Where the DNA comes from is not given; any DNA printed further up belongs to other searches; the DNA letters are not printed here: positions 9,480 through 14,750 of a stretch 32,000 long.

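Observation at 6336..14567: Uncharacterised glycosylation locus: TPR-GT41, TIGR03032/DUF4915 and a six-module fusion enzyme, placed back-to-back with the giant surface-protein gene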

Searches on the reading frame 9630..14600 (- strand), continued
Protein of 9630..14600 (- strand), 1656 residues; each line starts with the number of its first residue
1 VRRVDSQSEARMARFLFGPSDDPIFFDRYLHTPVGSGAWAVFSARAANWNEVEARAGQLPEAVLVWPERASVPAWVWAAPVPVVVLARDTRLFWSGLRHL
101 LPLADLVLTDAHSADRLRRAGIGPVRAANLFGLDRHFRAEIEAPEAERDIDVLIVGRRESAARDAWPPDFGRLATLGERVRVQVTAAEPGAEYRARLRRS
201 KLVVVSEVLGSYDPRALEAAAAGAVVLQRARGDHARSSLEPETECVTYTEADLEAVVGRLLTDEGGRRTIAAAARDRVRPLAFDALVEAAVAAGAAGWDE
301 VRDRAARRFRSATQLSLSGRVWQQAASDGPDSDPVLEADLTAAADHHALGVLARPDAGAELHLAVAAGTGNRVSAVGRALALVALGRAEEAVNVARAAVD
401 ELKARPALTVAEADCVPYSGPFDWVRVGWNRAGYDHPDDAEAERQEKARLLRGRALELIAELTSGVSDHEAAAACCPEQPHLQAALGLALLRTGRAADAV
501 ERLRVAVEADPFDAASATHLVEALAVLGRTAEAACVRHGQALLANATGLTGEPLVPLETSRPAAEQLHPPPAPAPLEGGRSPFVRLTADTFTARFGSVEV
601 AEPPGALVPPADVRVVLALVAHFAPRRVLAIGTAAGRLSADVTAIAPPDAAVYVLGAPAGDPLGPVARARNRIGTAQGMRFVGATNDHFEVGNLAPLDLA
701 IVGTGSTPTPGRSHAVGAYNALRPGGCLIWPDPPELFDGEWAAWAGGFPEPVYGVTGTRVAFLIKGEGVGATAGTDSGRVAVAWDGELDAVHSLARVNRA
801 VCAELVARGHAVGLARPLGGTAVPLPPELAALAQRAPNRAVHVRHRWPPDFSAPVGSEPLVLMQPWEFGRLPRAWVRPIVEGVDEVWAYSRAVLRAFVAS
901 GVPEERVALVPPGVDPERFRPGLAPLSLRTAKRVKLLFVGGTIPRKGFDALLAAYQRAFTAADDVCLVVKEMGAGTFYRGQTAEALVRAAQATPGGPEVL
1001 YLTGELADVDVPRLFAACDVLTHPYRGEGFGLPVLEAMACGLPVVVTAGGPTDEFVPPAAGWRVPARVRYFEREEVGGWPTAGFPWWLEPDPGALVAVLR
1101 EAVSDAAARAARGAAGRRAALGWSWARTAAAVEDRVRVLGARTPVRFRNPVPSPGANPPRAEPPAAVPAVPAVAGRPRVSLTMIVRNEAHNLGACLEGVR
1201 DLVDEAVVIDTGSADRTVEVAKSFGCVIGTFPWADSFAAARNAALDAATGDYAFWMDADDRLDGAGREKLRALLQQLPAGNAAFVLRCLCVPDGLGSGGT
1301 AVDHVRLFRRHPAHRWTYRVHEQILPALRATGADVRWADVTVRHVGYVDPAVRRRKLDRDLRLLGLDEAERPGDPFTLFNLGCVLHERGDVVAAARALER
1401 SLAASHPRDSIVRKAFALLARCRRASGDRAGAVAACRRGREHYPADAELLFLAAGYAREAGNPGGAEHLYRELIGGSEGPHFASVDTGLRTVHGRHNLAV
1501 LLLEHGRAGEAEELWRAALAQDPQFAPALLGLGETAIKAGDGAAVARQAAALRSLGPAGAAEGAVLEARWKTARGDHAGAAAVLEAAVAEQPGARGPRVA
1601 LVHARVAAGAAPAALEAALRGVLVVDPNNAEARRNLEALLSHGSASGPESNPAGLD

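Call 40: find_encoding_contigs(protein=P0122, flank=10000, max_places=2)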
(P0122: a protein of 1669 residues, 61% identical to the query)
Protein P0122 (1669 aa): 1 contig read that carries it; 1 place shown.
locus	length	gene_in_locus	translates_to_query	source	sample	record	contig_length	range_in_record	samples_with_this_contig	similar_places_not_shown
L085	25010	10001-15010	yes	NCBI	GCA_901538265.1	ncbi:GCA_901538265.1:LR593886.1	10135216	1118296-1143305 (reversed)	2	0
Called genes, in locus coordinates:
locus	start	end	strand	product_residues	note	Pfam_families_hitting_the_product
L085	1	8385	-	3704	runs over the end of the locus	PF25778:DUF7948, PF19077:Big_13, PF05593:RHS_repeat, PF05593:RHS_repeat, PF05593:RHS_repeat, PF25023:TEN_YD-shell, PF05593:RHS_repeat, PF25023:TEN_YD-shell, +8 more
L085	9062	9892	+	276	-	PF01135:PCMT (weak), PF02475:TRM5-TYW2_MTfase (weak), PF05050:Methyltransf_21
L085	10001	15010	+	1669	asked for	PF13524:Glyco_trans_1_2, PF13174:TPR_6 (faint), PF13578:Methyltransf_24, PF13439:Glyco_transf_4 (weak), PF00534:Glycos_transf_1, PF13692:Glyco_trans_1_4, PF13524:Glyco_trans_1_2 (weak), PF00535:Glycos_transf_2, +8 more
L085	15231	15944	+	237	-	PF01738:DLH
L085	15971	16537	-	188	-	PF13358:DDE_3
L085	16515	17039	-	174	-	PF13384:HTH_23, PF13551:HTH_29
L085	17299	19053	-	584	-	PF01734:Patatin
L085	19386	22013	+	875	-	PF08751:TrwC, PF13245:AAA_19, PF13604:AAA_30, PF01443:Viral_helicase1 (faint)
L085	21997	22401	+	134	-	-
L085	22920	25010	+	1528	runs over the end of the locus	PF13289:SIR2_2 (faint)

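Call 41: find_encoding_contigs(protein=P0139, flank=10000, max_places=2)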
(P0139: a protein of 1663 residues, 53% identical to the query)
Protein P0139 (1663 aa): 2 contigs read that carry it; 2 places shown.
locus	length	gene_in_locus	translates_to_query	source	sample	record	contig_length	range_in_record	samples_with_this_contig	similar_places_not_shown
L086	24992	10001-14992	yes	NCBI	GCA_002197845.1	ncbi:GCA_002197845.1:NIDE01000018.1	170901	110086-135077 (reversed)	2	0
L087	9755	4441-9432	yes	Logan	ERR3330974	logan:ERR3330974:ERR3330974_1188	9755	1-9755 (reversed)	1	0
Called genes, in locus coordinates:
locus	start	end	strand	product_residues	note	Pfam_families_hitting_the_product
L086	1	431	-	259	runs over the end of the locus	-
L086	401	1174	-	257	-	-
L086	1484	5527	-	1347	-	-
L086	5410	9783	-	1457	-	PF01839:FG-GAP (faint), PF13517:FG-GAP_3 (weak), PF19077:Big_13, PF25023:TEN_YD-shell (faint), PF05593:RHS_repeat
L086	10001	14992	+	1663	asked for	PF13431:TPR_17 (faint), PF13524:Glyco_trans_1_2, PF13578:Methyltransf_24, PF13439:Glyco_transf_4 (weak), PF00534:Glycos_transf_1, PF13692:Glyco_trans_1_4, PF20706:GT4-conflict, PF00535:Glycos_transf_2, +5 more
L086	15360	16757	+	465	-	PF13518:HTH_28 (weak)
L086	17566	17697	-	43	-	-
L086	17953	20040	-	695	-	PF13428:TPR_14 (faint), PF21033:RMD1-3 (faint), PF00515:TPR_1 (faint), PF13371:TPR_9 (weak), PF13414:TPR_11 (weak), PF13432:TPR_16, PF14559:TPR_19, PF07719:TPR_2 (weak), +7 more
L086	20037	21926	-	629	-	PF00069:Pkinase, PF07714:PK_Tyr_Ser-Thr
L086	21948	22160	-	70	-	-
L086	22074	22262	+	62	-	-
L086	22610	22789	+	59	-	-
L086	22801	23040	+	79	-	-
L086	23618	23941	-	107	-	-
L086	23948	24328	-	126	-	PF03073:TspO_MBR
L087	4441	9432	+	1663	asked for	PF13431:TPR_17 (faint), PF13524:Glyco_trans_1_2, PF13578:Methyltransf_24, PF13439:Glyco_transf_4 (weak), PF00534:Glycos_transf_1, PF13692:Glyco_trans_1_4, PF20706:GT4-conflict, PF00535:Glycos_transf_2, +5 more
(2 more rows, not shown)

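Call 42: find_encoding_contigs(protein=P0126, flank=10000, max_places=2)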
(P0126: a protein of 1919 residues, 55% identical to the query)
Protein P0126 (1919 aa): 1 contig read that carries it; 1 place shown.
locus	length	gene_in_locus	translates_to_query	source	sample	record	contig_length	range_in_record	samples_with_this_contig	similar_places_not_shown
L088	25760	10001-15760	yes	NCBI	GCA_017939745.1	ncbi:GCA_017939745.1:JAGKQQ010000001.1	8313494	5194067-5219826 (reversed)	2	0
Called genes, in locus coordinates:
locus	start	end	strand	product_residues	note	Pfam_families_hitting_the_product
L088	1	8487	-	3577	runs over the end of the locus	PF25778:DUF7948, PF19077:Big_13, PF05593:RHS_repeat, PF05593:RHS_repeat, PF25023:TEN_YD-shell, PF05593:RHS_repeat, PF25023:TEN_YD-shell, PF05593:RHS_repeat, +7 more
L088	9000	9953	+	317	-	PF00534:Glycos_transf_1 (weak)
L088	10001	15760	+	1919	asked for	PF13524:Glyco_trans_1_2, PF13424:TPR_12 (faint), PF13439:Glyco_transf_4 (weak), PF00534:Glycos_transf_1, PF13692:Glyco_trans_1_4, PF00535:Glycos_transf_2, PF13641:Glyco_tranf_2_3, PF00535:Glycos_transf_2, +4 more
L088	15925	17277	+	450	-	PF05598:DUF772, PF01609:DDE_Tnp_1, PF13751:DDE_Tnp_1_6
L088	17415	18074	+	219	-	-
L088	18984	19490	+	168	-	-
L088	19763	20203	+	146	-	PF09424:YqeY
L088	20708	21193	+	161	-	-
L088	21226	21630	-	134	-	-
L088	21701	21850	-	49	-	-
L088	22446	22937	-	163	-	-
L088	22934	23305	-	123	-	-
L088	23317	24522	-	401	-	PF00817:IMS, PF11799:IMS_C (weak)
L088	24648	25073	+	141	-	-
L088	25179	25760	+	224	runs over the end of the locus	PF00194:Carb_anhydrase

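Call 50: search_solved_structures(query=window:9630-14600:-, max_evalue=0.001)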
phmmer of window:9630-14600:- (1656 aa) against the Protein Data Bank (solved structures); distinct sequences matched with E-value up to 0.001: 19.
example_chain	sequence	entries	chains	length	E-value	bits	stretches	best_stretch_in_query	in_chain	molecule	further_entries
22ao_A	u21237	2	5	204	1.3e-19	72.5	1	1176-1365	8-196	GmaR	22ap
7msp_A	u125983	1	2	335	1.6e-10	42.3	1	1175-1387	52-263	SPbeta prophage-derived glycosyltransferase SunS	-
7msn_A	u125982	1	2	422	2.9e-10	41.4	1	1176-1387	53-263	SPbeta prophage-derived glycosyltransferase SunS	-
9qhb_A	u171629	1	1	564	8e-10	40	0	1488-1636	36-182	Engineered tetratricopeptide repeat protein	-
7msk_A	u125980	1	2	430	1e-09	39.7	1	1176-1387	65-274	Glyco_trans_2-like domain-containing protein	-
3oka_A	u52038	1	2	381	2.1e-09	38.6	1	873-1064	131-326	GDP-mannose-dependent alpha-(1-6)-phosphatidylinositol monomannoside mannosyltransferase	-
3okc_A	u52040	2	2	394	2.2e-08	35.2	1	873-1064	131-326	GDP-mannose-dependent alpha-(1-6)-phosphatidylinositol monomannoside mannosyltransferase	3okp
7qsg_A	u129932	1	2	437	3.4e-08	34.6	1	875-1059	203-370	D-inositol 3-phosphate glycosyltransferase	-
8bu0_A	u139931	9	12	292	1.2e-05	26.2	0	1489-1636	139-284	Consensus tetratricopeptide repeat protein | Crystal structure of an 8-repeat consensus TPR superhelix with Zinc. | Monomer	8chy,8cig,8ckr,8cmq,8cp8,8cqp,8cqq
9qhc_A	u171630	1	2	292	4.9e-05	24.1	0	1489-1636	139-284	Engineered tetratricopeptide repeat protein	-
6kih_A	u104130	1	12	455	7.2e-05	23.6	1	892-1066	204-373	Tll1590 protein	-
9dcm_B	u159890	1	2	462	8.2e-05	23.4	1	938-1061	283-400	Sucrose-phosphate synthase-like protein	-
8vrf_B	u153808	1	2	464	8.3e-05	23.4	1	938-1061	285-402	Sucrose-phosphate synthase-like protein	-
8uag_A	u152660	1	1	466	8.3e-05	23.4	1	938-1061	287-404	Sucrose-phosphate synthase-like protein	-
4xso_B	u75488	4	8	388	9.7e-05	23.1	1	1009-1056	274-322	Alr3699 protein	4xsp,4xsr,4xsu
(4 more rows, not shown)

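Call 51: find_encoding_contigs(protein=P0137, flank=10000, max_places=2)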
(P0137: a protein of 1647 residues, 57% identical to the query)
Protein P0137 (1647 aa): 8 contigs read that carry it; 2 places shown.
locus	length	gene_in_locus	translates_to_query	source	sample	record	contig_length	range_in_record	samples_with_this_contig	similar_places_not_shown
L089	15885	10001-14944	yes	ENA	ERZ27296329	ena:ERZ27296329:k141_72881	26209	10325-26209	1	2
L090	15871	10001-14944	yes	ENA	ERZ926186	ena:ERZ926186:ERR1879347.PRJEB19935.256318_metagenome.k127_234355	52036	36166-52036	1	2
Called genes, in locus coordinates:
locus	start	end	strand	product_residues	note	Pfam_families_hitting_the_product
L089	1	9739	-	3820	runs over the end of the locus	PF05593:RHS_repeat, PF25023:TEN_YD-shell, PF05593:RHS_repeat, PF25023:TEN_YD-shell, PF05593:RHS_repeat, PF05593:RHS_repeat, PF05593:RHS_repeat, PF07591:PT-HINT, +6 more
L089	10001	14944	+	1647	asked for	PF13524:Glyco_trans_1_2, PF14559:TPR_19 (faint), PF07719:TPR_2 (faint), PF13578:Methyltransf_24, PF13439:Glyco_transf_4 (weak), PF00534:Glycos_transf_1, PF13692:Glyco_trans_1_4, PF00535:Glycos_transf_2, +1 more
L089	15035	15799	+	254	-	PF13289:SIR2_2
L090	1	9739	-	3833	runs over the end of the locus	PF13517:FG-GAP_3 (weak), PF05593:RHS_repeat, PF25023:TEN_YD-shell, PF05593:RHS_repeat, PF25023:TEN_YD-shell, PF05593:RHS_repeat, PF05593:RHS_repeat, PF07591:PT-HINT, +4 more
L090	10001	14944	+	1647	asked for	PF13524:Glyco_trans_1_2, PF14559:TPR_19 (faint), PF07719:TPR_2 (faint), PF13578:Methyltransf_24, PF13439:Glyco_transf_4 (weak), PF00534:Glycos_transf_1, PF13692:Glyco_trans_1_4, PF00535:Glycos_transf_2, +1 more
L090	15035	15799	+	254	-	PF13289:SIR2_2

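Call 52: find_encoding_contigs(protein=P0127, flank=10000, max_places=2)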
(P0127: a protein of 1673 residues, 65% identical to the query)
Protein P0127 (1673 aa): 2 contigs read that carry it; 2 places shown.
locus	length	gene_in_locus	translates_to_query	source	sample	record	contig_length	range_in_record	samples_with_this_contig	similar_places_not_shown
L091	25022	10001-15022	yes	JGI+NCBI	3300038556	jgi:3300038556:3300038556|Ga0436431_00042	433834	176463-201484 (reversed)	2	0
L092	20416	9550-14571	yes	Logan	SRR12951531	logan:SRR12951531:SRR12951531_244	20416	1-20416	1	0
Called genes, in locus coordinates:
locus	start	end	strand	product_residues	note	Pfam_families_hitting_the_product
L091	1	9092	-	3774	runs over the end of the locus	-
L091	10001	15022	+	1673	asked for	PF13524:Glyco_trans_1_2, PF13428:TPR_14 (faint), PF14559:TPR_19 (faint), PF13578:Methyltransf_24, PF00534:Glycos_transf_1, PF13692:Glyco_trans_1_4, PF00535:Glycos_transf_2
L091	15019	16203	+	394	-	PF13578:Methyltransf_24, PF05637:Glyco_transf_34, PF03314:DUF273 (weak), PF05637:Glyco_transf_34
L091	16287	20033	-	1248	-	-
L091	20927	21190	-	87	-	-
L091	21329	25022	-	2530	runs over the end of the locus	PF03160:Calx-beta, PF16132:DUF4843 (faint), PF03160:Calx-beta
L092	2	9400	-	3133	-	?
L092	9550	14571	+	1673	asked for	PF13524:Glyco_trans_1_2, PF13428:TPR_14 (faint), PF14559:TPR_19 (faint), PF13578:Methyltransf_24, PF00534:Glycos_transf_1, PF13692:Glyco_trans_1_4, PF00535:Glycos_transf_2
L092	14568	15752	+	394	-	PF13578:Methyltransf_24, PF05637:Glyco_transf_34, PF03314:DUF273 (weak), PF05637:Glyco_transf_34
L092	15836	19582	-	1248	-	-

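Call 81: find_encoding_contigs(protein=P0146, flank=10000, max_places=2)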
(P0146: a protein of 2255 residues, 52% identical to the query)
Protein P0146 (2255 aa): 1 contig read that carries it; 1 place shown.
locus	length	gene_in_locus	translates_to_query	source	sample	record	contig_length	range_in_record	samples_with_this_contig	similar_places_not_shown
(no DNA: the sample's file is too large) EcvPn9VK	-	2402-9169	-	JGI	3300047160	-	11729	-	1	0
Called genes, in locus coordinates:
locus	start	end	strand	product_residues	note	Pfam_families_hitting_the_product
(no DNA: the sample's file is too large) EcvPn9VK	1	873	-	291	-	?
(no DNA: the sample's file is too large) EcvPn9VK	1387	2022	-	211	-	-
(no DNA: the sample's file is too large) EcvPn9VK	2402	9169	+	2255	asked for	PF13424:TPR_12, PF13432:TPR_16, PF00515:TPR_1, PF13414:TPR_11, PF13424:TPR_12, PF13432:TPR_16, PF13844:Glyco_transf_41, PF13524:Glyco_trans_1_2, +19 more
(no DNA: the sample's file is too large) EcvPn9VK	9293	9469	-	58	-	-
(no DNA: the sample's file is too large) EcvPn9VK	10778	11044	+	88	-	-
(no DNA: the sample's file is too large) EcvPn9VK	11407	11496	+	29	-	-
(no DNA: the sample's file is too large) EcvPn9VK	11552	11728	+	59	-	?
